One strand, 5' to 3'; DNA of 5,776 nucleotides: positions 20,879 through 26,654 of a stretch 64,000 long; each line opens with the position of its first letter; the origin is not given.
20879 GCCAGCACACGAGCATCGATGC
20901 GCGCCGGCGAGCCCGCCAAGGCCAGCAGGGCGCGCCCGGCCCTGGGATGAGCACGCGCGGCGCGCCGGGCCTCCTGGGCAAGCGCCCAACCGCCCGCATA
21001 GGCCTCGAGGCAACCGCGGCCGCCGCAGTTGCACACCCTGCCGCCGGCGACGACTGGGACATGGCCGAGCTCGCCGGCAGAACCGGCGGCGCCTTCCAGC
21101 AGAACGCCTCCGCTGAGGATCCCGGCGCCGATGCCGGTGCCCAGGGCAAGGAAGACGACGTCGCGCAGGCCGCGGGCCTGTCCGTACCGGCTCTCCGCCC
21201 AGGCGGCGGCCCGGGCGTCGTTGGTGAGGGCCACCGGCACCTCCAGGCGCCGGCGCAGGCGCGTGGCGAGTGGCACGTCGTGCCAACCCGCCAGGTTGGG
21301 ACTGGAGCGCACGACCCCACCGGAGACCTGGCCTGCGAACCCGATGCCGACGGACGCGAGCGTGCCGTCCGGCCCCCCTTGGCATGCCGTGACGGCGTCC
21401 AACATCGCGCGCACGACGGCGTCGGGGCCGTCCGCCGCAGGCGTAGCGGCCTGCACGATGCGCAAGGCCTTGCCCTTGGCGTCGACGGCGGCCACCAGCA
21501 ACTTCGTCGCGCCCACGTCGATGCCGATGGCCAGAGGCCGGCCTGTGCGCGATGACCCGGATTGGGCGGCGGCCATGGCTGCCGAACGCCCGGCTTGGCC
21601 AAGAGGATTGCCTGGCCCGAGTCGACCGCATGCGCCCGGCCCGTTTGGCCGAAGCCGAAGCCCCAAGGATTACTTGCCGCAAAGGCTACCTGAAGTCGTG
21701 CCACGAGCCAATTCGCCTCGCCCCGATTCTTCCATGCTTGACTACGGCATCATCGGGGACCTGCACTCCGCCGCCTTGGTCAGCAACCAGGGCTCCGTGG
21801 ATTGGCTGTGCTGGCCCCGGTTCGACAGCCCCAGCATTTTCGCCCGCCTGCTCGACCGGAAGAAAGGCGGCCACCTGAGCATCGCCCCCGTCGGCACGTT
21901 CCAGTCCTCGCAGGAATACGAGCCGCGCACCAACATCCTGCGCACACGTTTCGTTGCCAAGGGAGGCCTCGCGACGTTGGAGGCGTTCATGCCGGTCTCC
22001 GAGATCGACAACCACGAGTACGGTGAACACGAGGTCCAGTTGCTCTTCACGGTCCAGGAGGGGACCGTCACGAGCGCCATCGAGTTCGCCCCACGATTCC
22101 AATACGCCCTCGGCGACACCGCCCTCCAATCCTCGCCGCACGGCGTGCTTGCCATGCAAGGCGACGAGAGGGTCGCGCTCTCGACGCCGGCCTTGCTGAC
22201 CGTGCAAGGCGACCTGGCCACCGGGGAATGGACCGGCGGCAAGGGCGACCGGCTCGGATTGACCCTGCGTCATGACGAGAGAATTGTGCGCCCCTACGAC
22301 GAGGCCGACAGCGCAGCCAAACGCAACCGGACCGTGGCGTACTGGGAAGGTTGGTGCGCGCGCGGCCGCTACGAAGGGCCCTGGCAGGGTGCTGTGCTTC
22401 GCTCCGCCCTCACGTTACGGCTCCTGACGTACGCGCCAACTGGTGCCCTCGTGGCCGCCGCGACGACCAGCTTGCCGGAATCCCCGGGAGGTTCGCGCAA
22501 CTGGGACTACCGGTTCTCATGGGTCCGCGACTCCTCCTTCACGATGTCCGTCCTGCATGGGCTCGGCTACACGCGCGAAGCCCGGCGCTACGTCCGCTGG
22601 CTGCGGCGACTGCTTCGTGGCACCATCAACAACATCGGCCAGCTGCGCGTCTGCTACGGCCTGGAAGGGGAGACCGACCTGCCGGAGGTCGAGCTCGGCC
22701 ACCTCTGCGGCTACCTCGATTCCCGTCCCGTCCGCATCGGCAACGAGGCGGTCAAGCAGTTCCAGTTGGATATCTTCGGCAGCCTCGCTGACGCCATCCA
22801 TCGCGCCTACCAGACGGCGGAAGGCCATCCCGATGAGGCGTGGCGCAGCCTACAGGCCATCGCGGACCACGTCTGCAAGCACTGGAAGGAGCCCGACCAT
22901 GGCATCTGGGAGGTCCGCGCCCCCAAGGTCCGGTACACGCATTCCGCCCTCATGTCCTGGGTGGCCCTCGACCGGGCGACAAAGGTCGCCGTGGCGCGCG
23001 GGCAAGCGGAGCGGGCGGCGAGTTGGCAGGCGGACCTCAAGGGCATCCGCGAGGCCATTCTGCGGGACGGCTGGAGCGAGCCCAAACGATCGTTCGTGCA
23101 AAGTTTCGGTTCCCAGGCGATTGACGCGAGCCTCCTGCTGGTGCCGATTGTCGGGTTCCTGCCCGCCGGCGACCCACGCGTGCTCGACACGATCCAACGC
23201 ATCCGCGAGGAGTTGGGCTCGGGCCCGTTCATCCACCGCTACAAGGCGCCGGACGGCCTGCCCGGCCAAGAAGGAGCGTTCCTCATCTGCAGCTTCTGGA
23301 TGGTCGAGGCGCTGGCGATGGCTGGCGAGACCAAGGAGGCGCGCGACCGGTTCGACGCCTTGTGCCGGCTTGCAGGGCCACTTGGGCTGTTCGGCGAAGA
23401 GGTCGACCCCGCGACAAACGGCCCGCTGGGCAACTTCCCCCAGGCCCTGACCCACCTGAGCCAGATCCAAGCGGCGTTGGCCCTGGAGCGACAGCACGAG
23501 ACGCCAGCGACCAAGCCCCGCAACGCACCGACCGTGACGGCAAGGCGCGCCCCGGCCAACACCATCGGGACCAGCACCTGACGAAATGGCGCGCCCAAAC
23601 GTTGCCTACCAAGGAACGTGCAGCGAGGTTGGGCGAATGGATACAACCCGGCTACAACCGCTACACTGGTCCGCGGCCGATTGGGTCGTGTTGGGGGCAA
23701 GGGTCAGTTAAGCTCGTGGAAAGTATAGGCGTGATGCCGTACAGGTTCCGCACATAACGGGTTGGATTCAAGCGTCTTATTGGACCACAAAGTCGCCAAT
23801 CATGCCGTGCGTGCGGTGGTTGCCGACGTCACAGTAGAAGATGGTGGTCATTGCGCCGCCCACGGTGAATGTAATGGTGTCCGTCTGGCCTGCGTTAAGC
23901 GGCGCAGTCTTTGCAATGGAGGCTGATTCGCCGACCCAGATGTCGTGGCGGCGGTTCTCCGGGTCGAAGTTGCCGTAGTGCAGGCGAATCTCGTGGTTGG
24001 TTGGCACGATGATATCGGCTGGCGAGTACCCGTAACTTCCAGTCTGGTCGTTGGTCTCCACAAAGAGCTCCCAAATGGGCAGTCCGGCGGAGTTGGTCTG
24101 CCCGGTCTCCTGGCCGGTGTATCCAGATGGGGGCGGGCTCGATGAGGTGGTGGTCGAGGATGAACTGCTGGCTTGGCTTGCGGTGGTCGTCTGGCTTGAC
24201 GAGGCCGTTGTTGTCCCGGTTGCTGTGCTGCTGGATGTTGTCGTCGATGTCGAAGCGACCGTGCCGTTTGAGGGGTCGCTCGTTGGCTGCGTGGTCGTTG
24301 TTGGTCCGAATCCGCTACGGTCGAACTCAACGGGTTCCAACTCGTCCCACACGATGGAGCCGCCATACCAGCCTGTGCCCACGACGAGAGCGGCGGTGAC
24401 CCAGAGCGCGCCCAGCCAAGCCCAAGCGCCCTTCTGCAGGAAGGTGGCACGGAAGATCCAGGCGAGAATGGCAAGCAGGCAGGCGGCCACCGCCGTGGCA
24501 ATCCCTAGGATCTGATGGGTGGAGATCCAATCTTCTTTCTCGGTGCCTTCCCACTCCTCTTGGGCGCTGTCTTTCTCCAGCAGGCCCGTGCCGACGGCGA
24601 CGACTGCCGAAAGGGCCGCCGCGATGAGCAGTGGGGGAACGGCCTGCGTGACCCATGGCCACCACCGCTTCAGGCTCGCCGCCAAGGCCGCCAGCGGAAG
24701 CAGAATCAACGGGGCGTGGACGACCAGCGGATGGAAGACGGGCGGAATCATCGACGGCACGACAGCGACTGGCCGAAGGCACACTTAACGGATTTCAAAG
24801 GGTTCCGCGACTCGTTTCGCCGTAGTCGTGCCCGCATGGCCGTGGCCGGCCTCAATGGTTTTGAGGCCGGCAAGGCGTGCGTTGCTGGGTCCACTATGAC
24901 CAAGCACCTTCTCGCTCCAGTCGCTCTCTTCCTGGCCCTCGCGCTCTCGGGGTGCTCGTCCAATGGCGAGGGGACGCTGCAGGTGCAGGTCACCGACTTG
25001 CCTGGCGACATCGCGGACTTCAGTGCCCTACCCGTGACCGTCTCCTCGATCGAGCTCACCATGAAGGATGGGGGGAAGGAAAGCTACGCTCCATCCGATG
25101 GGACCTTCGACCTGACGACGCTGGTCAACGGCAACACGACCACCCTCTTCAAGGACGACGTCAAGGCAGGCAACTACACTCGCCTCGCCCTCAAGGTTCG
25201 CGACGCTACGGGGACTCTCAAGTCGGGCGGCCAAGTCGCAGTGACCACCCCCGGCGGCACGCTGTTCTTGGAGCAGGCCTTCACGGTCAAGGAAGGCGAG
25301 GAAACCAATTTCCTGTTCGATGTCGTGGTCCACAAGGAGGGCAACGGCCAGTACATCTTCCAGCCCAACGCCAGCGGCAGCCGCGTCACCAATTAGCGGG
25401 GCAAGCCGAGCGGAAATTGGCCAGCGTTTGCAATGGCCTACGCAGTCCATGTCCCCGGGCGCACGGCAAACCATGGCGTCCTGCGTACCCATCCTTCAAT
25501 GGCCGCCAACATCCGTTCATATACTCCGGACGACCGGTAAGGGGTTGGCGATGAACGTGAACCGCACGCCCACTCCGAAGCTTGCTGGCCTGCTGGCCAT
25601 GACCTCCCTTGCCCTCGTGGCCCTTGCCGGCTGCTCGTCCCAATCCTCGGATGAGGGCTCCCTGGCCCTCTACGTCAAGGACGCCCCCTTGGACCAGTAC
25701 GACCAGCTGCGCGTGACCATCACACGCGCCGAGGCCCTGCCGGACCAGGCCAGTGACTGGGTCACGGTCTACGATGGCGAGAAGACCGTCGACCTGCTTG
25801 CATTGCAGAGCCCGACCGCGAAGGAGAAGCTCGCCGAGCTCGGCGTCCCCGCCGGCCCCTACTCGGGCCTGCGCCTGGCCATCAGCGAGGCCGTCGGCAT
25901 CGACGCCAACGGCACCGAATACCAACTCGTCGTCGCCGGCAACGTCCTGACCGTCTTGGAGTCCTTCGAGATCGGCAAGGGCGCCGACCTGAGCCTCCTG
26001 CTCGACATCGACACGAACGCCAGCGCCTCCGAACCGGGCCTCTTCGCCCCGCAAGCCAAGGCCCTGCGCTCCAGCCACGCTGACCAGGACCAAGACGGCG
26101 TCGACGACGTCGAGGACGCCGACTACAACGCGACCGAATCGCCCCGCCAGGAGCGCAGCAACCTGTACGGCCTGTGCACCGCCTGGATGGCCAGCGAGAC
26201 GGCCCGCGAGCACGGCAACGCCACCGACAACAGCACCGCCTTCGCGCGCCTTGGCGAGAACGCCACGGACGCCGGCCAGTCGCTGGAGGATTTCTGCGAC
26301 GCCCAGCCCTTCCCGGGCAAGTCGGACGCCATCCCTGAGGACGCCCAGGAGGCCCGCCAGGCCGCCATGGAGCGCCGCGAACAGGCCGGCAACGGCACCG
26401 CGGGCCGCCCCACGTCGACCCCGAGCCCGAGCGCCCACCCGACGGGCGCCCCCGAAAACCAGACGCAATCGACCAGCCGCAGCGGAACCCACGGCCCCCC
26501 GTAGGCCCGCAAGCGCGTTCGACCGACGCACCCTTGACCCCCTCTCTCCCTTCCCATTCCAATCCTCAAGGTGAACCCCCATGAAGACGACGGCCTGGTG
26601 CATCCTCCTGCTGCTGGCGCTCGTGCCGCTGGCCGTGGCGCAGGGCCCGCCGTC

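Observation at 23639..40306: Dispersed ~106-bp repeat with conserved ends and a variable 25-nt core (copies at 23639, 29544 and a divergent one at 40189)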

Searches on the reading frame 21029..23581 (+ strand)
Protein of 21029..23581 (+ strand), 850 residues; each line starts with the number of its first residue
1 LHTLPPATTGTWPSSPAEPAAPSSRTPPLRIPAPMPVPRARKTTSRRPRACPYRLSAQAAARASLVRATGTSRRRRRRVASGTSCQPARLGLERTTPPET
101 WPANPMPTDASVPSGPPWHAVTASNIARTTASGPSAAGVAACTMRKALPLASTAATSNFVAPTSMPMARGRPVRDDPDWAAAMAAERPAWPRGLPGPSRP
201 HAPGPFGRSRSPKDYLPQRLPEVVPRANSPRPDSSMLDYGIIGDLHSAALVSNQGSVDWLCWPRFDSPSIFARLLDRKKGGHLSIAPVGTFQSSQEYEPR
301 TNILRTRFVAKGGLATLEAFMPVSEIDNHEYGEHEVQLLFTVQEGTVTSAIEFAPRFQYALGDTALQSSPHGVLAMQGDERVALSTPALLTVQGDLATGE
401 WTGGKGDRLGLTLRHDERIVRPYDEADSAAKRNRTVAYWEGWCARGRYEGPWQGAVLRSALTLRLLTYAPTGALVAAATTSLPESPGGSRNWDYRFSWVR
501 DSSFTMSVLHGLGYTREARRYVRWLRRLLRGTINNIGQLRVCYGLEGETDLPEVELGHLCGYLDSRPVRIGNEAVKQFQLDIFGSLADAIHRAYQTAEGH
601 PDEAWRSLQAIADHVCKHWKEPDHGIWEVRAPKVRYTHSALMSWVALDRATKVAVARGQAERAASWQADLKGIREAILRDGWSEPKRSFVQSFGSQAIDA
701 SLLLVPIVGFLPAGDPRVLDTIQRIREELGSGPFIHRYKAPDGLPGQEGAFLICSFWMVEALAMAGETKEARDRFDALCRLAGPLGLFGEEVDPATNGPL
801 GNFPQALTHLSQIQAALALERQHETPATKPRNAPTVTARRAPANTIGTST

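Call 11: search_protein_families(library=pfam, proteins=[window:21029-23581:+], max_evalue=0.01)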
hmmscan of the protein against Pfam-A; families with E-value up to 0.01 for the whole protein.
window:21029-23581:+ (850 aa): 2 families
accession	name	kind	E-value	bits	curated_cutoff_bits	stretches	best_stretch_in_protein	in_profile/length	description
PF00723.27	Glyco_hydro_15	-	2.2e-69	234.8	22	1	454-816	5-426/427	Glycosyl hydrolases family 15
PF19291.4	TREH_N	-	4.8e-18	65.6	23.1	1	241-388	20-157/211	Trehalase-like, N-terminal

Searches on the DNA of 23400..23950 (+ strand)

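Call 13: search_rna_families(source=window, start=23400, end=23950, threshold=evalue, max_evalue=10, show_alignments=2)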
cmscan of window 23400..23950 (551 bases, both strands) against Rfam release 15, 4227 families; matches with E-value up to 10: 2.
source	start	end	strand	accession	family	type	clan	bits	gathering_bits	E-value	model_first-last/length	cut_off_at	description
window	23847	23885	-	RF01989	SECIS_3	Cis-reg;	-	16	63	1.3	1-59/59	no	Selenocysteine insertion sequence 3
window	23668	23689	-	RF01124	sR36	Gene; snRNA; snoRNA; CD-box;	-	10.5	55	5.1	34-55/55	no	Small nucleolar RNA sR36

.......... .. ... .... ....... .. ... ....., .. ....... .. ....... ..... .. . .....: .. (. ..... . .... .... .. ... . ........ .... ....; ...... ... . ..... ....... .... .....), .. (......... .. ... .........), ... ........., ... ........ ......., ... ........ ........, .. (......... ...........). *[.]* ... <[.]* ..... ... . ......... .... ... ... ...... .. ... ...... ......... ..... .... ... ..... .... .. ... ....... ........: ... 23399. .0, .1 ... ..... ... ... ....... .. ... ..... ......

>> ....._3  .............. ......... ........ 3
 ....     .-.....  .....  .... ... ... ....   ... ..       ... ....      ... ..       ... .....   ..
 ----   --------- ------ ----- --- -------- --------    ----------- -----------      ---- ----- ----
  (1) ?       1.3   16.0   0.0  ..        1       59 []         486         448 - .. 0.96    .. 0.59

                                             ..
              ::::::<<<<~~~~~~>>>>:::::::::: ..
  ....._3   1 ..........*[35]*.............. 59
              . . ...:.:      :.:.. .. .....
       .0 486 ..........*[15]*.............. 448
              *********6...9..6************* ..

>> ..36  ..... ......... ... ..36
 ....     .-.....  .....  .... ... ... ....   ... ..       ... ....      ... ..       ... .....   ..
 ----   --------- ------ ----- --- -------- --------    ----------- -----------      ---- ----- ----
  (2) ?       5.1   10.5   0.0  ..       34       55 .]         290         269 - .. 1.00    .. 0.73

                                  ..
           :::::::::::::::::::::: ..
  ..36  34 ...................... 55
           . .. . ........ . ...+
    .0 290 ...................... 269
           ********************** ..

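Call 60: search_dna_similar(query=window:23600-23760:+, collection=plasmids, mode=distant, max_evalue=0.01, max_rows=10)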
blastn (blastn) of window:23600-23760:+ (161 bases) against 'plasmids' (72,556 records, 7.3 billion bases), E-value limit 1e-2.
No match.

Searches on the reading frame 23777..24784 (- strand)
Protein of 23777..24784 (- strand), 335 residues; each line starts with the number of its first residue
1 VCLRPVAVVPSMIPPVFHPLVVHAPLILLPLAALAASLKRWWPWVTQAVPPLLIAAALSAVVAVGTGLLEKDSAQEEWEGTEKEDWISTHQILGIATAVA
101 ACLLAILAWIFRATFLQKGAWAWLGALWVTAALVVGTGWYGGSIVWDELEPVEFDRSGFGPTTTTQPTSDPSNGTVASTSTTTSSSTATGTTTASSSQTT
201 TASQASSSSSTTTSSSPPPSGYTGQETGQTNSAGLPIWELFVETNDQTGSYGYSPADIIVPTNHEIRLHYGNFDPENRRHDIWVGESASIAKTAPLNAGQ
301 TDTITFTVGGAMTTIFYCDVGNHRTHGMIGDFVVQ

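Call 11: search_protein_families(library=pfam, proteins=[window:23777-24784:-], max_evalue=0.01)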
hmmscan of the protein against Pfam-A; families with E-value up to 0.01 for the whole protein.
window:23777-24784:- (335 aa): 1 family
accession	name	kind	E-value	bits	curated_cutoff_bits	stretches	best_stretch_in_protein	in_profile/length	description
PF09990.14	DUF2231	-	1.4e-05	25.6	26.4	1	17-147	4-132/139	Predicted membrane protein (DUF2231)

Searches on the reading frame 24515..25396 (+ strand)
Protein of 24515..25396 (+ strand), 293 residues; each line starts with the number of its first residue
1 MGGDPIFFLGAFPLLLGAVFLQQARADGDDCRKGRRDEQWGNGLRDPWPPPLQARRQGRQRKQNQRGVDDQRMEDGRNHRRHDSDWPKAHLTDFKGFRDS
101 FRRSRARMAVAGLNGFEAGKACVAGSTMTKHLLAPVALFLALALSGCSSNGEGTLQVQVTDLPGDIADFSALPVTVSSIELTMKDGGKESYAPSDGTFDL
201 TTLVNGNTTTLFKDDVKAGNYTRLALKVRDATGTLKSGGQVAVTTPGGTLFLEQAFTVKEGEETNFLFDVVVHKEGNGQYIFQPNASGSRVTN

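Call 11: search_protein_families(library=pfam, proteins=[window:24515-25396:+], max_evalue=0.01)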
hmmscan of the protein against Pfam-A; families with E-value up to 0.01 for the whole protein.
window:24515-25396:+ (293 aa): 1 family
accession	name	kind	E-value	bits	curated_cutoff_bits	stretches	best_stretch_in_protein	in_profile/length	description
PF14321.11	DUF4382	-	1.2e-17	64.8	25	1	153-284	2-136/136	Domain of unknown function (DUF4382)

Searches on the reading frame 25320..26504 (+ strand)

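Call 11: search_protein_families(library=pfam, proteins=[window:25320-26504:+], max_evalue=0.01)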
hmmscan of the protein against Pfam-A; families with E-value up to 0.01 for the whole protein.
window:25320-26504:+ (394 aa): 1 family
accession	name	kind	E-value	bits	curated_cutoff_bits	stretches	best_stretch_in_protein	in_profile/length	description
PF14321.11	DUF4382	-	4.1e-16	59.9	25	1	113-236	2-123/136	Domain of unknown function (DUF4382)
